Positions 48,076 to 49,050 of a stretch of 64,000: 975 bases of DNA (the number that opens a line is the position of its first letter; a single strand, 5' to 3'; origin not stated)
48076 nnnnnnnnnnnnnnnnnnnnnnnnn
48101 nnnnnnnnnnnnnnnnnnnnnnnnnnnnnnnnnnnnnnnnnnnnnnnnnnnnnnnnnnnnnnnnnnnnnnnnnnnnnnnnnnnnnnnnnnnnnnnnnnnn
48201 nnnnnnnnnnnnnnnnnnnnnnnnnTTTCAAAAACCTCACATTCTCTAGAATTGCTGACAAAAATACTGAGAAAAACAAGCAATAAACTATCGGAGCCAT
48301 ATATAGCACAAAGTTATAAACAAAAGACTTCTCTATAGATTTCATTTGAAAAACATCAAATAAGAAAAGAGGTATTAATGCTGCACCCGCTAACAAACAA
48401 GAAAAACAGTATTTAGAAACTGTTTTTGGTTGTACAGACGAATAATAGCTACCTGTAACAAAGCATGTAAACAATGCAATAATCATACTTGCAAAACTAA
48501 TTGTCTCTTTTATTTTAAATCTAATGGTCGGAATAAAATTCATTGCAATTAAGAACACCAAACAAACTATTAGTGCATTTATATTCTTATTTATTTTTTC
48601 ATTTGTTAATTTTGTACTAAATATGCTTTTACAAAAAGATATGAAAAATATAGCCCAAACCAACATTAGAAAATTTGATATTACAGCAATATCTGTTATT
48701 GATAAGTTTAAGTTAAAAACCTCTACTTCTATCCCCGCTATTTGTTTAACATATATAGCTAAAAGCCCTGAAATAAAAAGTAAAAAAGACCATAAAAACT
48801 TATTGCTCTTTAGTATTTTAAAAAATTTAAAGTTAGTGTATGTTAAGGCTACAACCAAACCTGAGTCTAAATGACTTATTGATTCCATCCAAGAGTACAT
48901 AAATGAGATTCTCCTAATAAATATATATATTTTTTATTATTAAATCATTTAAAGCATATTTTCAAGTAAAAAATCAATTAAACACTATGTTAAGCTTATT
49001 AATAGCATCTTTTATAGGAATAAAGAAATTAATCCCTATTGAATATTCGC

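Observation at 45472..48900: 1142-aa hybrid histidine kinase with three tandem receiver domains and a terminal Hpt: a complete phosphorelay in one polypeptide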

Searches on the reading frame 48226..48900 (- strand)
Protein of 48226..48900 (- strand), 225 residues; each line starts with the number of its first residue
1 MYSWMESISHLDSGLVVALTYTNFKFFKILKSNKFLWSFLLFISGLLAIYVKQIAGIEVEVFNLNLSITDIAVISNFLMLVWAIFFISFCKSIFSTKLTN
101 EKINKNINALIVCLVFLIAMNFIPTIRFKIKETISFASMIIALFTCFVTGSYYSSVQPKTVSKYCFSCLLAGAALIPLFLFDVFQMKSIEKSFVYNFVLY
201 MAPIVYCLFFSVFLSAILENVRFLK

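Call 35: search_protein_representatives(alignment_id=A2)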
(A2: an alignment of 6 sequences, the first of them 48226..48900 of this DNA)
Query: 6 sequences, 226 profile positions. Proteins with E-value up to 0.001 (for the whole library): 4; up to 1e-10: 3; up to 1e-30: 3. The best 4 are listed.
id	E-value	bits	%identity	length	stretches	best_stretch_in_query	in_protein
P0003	1.2e-89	316.3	-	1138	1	1-226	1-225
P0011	1.6e-68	247.3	-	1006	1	1-226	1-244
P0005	2.4e-60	220.6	-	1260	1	1-225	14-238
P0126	1.1e-07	48.3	-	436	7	11-42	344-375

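Call 57: predict_structure(alignment_id=A2)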
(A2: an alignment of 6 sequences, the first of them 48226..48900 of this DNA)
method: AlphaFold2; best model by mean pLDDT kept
length: 225 residues; sequences in the alignment: 6
mean_pLDDT: 67.4   pTM: 0.65
mean pLDDT of the five models: 67.4, 67.0, 65.8, 64.9, 58.2
residues with pLDDT >= 90: 0; 70-90: 85; 50-70: 126; < 50: 14
segments of 3 or more residues with pLDDT < 50: 1-9
pLDDT, mean of each block of 10 residues (from residue 1): 39 58 66 66 68 59 60 75 80 60 78 83 72 78 82 66 72 70 58 67 67 66 51
secondary structure, 60 per line:
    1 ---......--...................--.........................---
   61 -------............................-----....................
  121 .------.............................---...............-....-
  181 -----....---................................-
elements in order: H4-9 H12-30 H33-57 H68-95 H101-121 H128-156 H160-174 H176-179 H186-189 H193-224

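Call 62: fold_search(model_id=the predicted structure, library=pdb)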
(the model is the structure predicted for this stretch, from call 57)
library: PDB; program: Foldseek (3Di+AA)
matches with E <= 10: 293; with E <= 0.001: 0
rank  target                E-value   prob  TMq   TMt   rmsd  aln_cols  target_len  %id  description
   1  8xma_A                4.0e-01  0.28  0.24  0.19  21.2       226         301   11  Cryo-EM structure of human ZnT1 WT, in the presence of zinc, determined in an outward-facing conformation (released 2024-10-30)
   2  9jj3_A                5.2e-01  0.47  0.28  0.23  19.6       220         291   10  Cryo-EM structure of human ZnT4 D150N/D281N (released 2025-06-04)
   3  5a63_C                7.9e-01  0.25  0.26  0.25  15.8       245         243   12  Cryo-EM structure of the human gamma-secretase complex at 3.4 angstrom resolution. (released 2015-08-05)
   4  9kvy_A                8.6e-01  0.33  0.29  0.24  19.2       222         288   12  Cryo-EM structure of SLC30A10, determined in asymmetric conformations-one subunit in an inward-facing Mn2+-bound and t (released 2025-10-15)
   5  8j7w_B                9.5e-01  0.28  0.28  0.24  19.8       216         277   10  Cryo-EM structure of hZnT7-Fab complex in zinc state 2, determined in heterogeneous conformations- one subunit in an i (released 2023-09-20)
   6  5vrf_A                1.1e+00  0.21  0.27  0.22  20.9       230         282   11  CryoEM Structure of the Zinc Transporter YiiP from helical crystals (released 2018-03-14)
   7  6tyi_A                1.1e+00  0.12  0.22  0.22  26.0       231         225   10  ExbB-ExbD complex in MSP1E3D1 nanodisc (released 2019-10-16)
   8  8j7v_B                1.2e+00  0.23  0.26  0.22  20.6       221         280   12  Cryo-EM structure of hZnT7-Fab complex in zinc-unbound state, determined in heterogeneous conformations- one subunit i (released 2023-09-20)
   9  7tai_A                1.4e+00  0.35  0.35  0.23   9.7       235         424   13  Structure of STEAP2 in complex with ligands (released 2023-01-25)
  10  8j80_A                1.4e+00  0.18  0.26  0.22  13.6       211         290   13  Cryo-EM structure of hZnT7-Fab complex in zinc state 1, determined in heterogeneous conformations- one subunit in an i (released 2023-09-20)
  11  7rkx_R                1.4e+00  0.44  0.43  0.37  11.0       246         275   14  Structure of US27-Gi-scFv16 in CL-state (released 2022-01-26)
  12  6owk                  1.6e+00  0.25  0.27  0.14   9.8       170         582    8  Crystal structure of a Bacillus thuringiensis Cry1B.867 tryptic core variant (released 2019-06-19)
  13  6nqy_A                1.6e+00  0.18  0.26  0.26  17.3       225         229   10  Flagellar protein FcpA from Leptospira biflexa / ab-centered monoclinic form (released 2020-01-29)
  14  8j80_B                1.6e+00  0.16  0.27  0.22  20.7       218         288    9  Cryo-EM structure of hZnT7-Fab complex in zinc state 1, determined in heterogeneous conformations- one subunit in an i (released 2023-09-20)
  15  4tql_A                1.6e+00  0.14  0.23  0.23  27.2       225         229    9  Computationally designed three helix bundle (released 2014-10-15)
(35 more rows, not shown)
